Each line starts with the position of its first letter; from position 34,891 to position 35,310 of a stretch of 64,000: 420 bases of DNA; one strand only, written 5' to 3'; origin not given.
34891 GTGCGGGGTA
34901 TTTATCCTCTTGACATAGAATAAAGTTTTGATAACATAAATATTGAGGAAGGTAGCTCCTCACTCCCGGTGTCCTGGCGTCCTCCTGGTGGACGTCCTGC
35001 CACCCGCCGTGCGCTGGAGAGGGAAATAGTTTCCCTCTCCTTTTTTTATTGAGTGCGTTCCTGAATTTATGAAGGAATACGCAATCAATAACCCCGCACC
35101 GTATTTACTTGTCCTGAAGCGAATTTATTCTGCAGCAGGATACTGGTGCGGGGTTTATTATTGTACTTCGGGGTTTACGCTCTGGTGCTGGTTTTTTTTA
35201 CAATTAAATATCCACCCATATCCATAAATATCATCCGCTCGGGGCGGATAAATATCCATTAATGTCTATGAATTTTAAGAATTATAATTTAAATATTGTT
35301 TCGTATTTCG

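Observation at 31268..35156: Three copies of a ~115-bp composite element with a long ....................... hairpin, each placed immediately after an sRNA-unit terminator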

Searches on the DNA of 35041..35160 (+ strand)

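Call 78: search_dna_similar(query=window:35041-35160:+, collection=plasmids, mode=distant, max_evalue=0.01, max_rows=5)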
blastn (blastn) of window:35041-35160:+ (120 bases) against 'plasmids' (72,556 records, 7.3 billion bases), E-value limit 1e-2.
No match.

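Call 79: search_dna_similar(query=window:35041-35160:+, collection=phages, mode=distant, max_evalue=0.01, max_rows=5)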
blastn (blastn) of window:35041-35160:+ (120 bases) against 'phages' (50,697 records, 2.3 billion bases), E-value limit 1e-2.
No match.
